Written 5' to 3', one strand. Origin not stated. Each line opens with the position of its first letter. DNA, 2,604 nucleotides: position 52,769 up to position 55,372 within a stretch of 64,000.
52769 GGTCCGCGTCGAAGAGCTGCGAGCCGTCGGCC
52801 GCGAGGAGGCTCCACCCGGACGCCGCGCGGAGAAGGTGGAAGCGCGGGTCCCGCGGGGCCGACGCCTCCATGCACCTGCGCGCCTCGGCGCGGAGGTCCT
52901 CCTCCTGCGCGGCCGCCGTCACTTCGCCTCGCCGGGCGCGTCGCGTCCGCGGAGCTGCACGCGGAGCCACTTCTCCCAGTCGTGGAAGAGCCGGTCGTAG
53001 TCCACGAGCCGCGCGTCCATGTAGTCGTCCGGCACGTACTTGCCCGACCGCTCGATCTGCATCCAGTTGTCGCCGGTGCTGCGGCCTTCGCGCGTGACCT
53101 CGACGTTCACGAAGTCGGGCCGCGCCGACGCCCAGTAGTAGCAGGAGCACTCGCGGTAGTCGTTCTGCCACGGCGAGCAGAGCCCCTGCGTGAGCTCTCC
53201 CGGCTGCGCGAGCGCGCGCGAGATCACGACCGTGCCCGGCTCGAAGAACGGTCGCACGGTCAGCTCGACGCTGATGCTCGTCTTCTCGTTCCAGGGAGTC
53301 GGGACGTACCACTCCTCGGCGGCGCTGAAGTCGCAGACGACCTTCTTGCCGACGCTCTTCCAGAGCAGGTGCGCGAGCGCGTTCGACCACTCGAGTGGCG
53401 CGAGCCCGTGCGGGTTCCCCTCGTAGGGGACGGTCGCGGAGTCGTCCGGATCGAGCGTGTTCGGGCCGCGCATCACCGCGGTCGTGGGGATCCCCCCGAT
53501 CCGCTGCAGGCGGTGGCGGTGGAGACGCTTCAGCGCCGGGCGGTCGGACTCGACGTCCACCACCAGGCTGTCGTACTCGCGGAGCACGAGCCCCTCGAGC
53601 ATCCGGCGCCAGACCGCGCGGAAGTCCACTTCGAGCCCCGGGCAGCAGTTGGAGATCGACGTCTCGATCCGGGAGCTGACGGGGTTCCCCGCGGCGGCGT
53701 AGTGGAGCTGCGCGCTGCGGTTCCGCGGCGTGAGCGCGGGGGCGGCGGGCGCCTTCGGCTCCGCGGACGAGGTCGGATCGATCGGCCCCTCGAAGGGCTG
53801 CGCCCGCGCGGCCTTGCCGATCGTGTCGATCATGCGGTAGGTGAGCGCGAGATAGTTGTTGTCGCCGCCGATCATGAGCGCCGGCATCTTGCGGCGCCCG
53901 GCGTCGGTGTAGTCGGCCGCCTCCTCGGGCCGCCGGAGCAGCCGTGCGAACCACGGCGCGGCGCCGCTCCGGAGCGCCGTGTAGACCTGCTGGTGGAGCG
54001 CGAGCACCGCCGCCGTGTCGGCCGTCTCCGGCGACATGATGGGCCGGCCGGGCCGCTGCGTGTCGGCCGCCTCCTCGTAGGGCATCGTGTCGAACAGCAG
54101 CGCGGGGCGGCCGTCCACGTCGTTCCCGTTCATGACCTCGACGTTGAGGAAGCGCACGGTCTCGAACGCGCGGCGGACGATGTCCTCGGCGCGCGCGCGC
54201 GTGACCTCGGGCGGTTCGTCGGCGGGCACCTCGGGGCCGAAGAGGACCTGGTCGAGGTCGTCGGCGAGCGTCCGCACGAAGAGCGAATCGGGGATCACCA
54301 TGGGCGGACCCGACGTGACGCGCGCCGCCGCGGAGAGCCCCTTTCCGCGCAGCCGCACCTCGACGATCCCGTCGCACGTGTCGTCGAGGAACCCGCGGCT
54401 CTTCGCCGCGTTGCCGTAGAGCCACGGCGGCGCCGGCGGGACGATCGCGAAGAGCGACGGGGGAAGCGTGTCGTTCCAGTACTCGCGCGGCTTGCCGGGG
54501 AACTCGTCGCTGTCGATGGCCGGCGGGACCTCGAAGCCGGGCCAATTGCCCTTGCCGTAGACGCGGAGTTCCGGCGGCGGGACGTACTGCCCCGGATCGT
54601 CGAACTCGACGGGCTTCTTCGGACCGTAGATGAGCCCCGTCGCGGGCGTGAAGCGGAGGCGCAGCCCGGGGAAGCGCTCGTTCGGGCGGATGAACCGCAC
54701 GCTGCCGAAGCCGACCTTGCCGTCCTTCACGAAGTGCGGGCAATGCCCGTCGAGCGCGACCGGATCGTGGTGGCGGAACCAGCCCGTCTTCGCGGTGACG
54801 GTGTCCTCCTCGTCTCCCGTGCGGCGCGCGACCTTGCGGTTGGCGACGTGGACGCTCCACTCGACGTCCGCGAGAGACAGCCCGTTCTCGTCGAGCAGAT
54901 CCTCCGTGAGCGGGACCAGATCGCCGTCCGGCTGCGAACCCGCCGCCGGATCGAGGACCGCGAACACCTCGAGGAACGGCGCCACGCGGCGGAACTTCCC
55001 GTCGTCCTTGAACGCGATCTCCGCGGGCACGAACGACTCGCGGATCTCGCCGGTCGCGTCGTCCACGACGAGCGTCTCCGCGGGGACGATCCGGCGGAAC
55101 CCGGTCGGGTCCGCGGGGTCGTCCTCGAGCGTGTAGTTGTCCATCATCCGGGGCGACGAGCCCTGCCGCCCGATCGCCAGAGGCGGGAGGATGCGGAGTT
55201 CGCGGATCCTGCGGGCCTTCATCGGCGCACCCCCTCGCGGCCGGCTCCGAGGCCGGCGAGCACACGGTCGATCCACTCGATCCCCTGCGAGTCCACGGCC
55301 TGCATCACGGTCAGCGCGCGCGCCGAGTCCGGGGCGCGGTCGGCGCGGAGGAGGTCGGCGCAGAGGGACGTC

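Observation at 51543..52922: Radical-SAM/SPASM enzyme wedged between a CTQ-protein gene and its flavoprotein, parallel to QhpD in quinohemoprotein amine dehydrogenase maturation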

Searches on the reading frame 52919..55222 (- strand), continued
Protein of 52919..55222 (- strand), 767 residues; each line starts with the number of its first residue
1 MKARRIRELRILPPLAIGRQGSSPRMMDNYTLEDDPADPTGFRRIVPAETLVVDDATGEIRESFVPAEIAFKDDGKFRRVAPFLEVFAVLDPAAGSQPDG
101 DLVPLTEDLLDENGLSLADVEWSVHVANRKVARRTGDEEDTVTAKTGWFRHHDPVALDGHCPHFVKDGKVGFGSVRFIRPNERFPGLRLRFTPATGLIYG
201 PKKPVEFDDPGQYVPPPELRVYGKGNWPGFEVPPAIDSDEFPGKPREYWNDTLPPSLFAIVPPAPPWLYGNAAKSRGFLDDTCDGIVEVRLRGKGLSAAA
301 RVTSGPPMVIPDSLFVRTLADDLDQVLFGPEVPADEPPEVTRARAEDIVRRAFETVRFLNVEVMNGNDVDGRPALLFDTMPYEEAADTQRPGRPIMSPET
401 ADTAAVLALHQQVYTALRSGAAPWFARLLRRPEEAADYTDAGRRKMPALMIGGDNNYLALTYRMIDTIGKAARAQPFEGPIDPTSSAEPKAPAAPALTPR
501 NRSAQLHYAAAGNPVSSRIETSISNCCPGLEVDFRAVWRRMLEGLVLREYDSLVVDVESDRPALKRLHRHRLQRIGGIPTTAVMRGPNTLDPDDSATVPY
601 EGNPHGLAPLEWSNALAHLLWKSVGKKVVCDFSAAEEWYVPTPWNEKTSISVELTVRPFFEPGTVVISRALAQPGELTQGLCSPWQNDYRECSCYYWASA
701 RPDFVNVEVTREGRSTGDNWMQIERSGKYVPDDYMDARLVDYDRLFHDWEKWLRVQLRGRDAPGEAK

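Call 53: search_protein_families(library=pfam, alignment_id=A1, max_evalue=0.01)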
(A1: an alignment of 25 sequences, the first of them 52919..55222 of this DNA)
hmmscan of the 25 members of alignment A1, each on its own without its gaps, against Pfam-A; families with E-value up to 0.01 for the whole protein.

A. member 1, window:52919-55222:- (767 aa): 2 families
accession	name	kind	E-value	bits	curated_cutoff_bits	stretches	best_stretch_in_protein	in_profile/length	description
PF18417.6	LodA_C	-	0.00038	20.6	25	1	670-702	111-143/149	L-lysine epsilon oxidase C-terminal domain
PF17990.7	LodA_N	-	0.0015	19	26.3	0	116-136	66-86/213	L-Lysine epsilon oxidase N-terminal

B. families by the number of members that match (of 25 scanned): 3 families
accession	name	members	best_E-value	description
PF18417.6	LodA_C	20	0.00018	L-lysine epsilon oxidase C-terminal domain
PF17990.7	LodA_N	18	9.6e-08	L-Lysine epsilon oxidase N-terminal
PF01081.25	Aldolase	1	0.001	KDPG and KHG aldolase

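Call 88: predict_structure(alignment_id=A2)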
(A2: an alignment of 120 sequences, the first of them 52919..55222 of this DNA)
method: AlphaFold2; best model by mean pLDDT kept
length: 767 residues; sequences in the alignment: 120
mean_pLDDT: 86.9   pTM: 0.92
mean pLDDT of the five models: 86.9, 85.5, 84.0, 83.8, 83.0
residues with pLDDT >= 90: 415; 70-90: 263; 50-70: 66; < 50: 23
segments of 3 or more residues with pLDDT < 50: 240-245, 527-529, 693-703
pLDDT, mean of each block of 10 residues (from residue 1): 89 97 97 90 96 98 98 96 98 87 97 97 97 91 98 98 98 98 98 95 92 95 94 68 58 73 78 88 97 94 90 90 95 92 92 85 82 71 70 77 87 87 82 87 68 67 93 71 55 85 97 96 67 86 92 92 95 94 90 86 89 89 97 90 92 97 96 87 63 45 65 84 87 81 88 89 82
secondary structure, 60 per line:
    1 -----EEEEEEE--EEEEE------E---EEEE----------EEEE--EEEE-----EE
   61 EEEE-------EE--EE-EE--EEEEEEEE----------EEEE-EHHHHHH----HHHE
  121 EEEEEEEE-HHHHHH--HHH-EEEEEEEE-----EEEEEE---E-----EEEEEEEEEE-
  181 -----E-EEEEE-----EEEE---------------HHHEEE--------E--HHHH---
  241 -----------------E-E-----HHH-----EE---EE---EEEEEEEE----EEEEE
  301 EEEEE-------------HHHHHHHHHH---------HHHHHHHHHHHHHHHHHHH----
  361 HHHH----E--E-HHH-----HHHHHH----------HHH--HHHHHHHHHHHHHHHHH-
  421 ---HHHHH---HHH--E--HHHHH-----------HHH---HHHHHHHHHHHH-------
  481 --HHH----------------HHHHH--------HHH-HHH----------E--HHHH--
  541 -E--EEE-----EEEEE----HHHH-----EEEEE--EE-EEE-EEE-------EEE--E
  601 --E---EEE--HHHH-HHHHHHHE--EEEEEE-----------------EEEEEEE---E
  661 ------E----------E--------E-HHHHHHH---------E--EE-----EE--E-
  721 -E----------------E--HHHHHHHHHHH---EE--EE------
elements in order (helices of 4 or more, strands of 3 or more residues): E6-12 E15-19 E30-33 E44-47 E50-53 E59-64 E83-90 E101-104 H107-112 E120-128 H130-135 E142-149 E155-160 E170-179 E188-192 E198-201 E220-222 H234-237 E284-291 E296-305 H319-328 H338-356 H361-364 H382-387 H403-419 H424-428 H440-444 H462-473 H502-506 H535-538 E545-547 E553-557 H562-565 E571-575 E581-583 E585-587 E595-597 E607-609 H612-615 H617-623 E627-632 E650-656 H689-695 H742-752

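Call 91: fold_search(model_id=the predicted structure, library=pdb)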
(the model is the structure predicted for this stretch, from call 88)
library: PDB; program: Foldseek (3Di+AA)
matches with E <= 10: 210; with E <= 0.001: 45
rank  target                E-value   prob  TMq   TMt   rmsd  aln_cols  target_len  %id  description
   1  3weu_B                2.1e-09  1.00  0.23  0.25   9.5       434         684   14  Crystal structure of the L-Lys epsilon-oxidase from Marinomonas mediterranea (released 2013-09-04)
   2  6byw_D                2.9e-09  1.00  0.27  0.27  10.9       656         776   12  Structure of GoxA from Pseudoalteromonas luteoviolacea (released 2018-02-14)
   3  3wev_B                3.3e-09  1.00  0.30  0.33  11.1       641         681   12  Crystal structure of the Schiff base intermediate of L-Lys epsilon-oxidase from Marinomonas mediterranea with L-Lys (released 2013-09-04)
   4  6uc1_D                4.2e-09  1.00  0.27  0.27  10.4       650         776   12  Crystal structure of D678A GoxA soaked in glycine at pH 7.5 (released 2019-10-23)
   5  6ubz_D                4.4e-09  1.00  0.28  0.27  10.9       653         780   12  Crystal structure of D678A GoxA bound to glycine at pH 5.5 (released 2019-10-23)
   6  6uc1_B                5.2e-09  1.00  0.32  0.31  11.5       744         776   12  Crystal structure of D678A GoxA soaked in glycine at pH 7.5 (released 2019-10-23)
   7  6ubz_A                6.0e-09  1.00  0.27  0.26  12.0       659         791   12  Crystal structure of D678A GoxA bound to glycine at pH 5.5 (released 2019-10-23)
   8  6ufq_C                7.7e-09  1.00  0.27  0.27  10.3       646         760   12  Crystal structure of D678N GoxA bound to glycine (released 2019-10-23)
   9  6ubr_D                8.2e-09  1.00  0.28  0.27  11.6       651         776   12  Crystal structure of D678A GoxA bound to glycine at pH 7.5 (released 2019-10-23)
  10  6byw_C                9.5e-09  1.00  0.26  0.26  11.6       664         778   11  Structure of GoxA from Pseudoalteromonas luteoviolacea (released 2018-02-14)
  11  3wev_A                1.2e-08  1.00  0.30  0.33  12.1       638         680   12  Crystal structure of the Schiff base intermediate of L-Lys epsilon-oxidase from Marinomonas mediterranea with L-Lys (released 2013-09-04)
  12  6vmw_C                1.2e-08  1.00  0.28  0.28   9.7       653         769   12  Crystal structure of the F316A mutant of GoxA soaked with glycine (released 2020-04-08)
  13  3weu_A                1.4e-08  1.00  0.23  0.26   8.0       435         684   14  Crystal structure of the L-Lys epsilon-oxidase from Marinomonas mediterranea (released 2013-09-04)
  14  6byw_B                1.4e-08  1.00  0.27  0.26  11.5       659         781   12  Structure of GoxA from Pseudoalteromonas luteoviolacea (released 2018-02-14)
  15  6ubr_B                1.7e-08  1.00  0.28  0.27  11.4       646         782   12  Crystal structure of D678A GoxA bound to glycine at pH 7.5 (released 2019-10-23)
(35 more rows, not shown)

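Call 102: find_encoding_contigs(protein=window:52919-55222:-, flank=10000, max_places=3)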
Protein window:52919-55222:- (767 aa): 2 contigs read that carry it; 2 places shown.
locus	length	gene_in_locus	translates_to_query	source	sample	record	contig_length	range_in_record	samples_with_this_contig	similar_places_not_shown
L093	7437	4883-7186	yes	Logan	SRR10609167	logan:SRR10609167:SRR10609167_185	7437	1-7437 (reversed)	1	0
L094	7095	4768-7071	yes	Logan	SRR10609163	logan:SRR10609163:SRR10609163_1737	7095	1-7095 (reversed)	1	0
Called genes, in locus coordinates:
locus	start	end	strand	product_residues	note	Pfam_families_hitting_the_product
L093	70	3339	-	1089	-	-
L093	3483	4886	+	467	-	PF12902:Ferritin-like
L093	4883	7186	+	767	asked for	-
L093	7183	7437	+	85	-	?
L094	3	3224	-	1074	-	?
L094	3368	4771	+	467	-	PF12902:Ferritin-like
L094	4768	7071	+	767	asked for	-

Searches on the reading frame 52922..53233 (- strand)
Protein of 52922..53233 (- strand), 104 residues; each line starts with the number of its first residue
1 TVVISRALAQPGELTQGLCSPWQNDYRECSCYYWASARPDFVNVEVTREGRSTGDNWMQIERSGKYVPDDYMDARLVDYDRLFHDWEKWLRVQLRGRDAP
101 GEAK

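Call 29: search_solved_structures(query=window:52922-53233:-, max_evalue=10, show_alignments=5)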
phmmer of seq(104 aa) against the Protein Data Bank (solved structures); distinct sequences matched with E-value up to 10: 5.
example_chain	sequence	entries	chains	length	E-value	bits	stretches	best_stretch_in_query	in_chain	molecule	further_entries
8j2y_A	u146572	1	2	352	0.21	14.7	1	73-102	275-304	GGDEF domain-containing protein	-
3weu_A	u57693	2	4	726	0.56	13.4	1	9-47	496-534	L-lysine 6-oxidase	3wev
2ymw_A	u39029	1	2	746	0.58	13.3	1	9-47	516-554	L-LYSINE 6-OXIDASE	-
3uws_B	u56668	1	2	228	1.2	12.4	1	53-78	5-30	hypothetical protein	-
4yec_B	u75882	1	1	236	1.2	12.3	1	53-78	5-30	Clostripain family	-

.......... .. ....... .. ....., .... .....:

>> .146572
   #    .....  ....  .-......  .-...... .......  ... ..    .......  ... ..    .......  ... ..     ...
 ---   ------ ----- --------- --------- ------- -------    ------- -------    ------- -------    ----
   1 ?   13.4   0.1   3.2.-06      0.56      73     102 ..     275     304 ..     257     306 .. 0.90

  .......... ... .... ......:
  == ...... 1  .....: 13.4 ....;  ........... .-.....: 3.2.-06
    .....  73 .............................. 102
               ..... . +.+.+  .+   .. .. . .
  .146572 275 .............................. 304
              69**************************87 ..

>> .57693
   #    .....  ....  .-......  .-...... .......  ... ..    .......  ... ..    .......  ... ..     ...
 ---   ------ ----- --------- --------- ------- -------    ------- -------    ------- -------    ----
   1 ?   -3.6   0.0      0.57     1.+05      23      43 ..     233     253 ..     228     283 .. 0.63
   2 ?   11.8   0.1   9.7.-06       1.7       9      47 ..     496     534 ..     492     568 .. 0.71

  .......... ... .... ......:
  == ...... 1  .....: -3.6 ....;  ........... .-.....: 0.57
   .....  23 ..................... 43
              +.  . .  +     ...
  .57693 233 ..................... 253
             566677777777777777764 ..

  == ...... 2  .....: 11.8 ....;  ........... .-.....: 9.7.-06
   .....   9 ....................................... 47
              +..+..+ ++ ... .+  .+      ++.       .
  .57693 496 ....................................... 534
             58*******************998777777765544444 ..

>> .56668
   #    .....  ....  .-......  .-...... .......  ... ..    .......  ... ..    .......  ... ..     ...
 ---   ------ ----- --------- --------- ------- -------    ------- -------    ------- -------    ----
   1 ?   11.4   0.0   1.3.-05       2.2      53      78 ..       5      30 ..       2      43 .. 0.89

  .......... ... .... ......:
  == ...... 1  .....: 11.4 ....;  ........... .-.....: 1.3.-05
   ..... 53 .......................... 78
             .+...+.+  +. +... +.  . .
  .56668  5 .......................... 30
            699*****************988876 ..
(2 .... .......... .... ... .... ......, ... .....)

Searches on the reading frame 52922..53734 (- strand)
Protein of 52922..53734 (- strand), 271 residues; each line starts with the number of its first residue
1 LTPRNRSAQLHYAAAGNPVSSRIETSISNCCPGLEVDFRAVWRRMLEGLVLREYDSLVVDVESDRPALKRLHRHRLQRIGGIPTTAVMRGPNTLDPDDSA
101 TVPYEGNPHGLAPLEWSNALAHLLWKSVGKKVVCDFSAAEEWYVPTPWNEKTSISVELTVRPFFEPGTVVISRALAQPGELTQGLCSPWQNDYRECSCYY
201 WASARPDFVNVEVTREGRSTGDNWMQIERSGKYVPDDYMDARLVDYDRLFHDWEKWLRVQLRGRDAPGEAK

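Call 105: search_protein_representatives(protein=window:52922-53734:-)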
Query: 271 residues. Proteins with E-value up to 0.001 (for the whole library): 462; up to 1e-10: 307; up to 1e-30: 70. The best 150 are listed.
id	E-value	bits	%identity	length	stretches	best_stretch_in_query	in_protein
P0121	1.4e-97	342.5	61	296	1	1-269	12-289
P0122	4.2e-96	337.6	61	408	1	1-270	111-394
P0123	8.8e-86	303.8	63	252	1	27-270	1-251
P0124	8.3e-80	284.2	56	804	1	1-267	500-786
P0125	2.4e-76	272.8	52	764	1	1-268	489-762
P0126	1.4e-75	270.3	50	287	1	1-269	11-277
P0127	3.5e-75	269.0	52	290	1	1-267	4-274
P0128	2.8e-74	266.0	51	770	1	1-266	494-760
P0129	1.0e-73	264.2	58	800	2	149-269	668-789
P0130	2.6e-72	259.5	50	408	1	7-266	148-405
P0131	1.1e-70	254.2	45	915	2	45-267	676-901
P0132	1.8e-68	247.0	49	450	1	9-266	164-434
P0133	1.0e-67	244.5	58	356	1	58-270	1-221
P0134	3.5e-64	232.9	52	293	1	8-266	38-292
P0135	6.5e-63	228.7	48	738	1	2-266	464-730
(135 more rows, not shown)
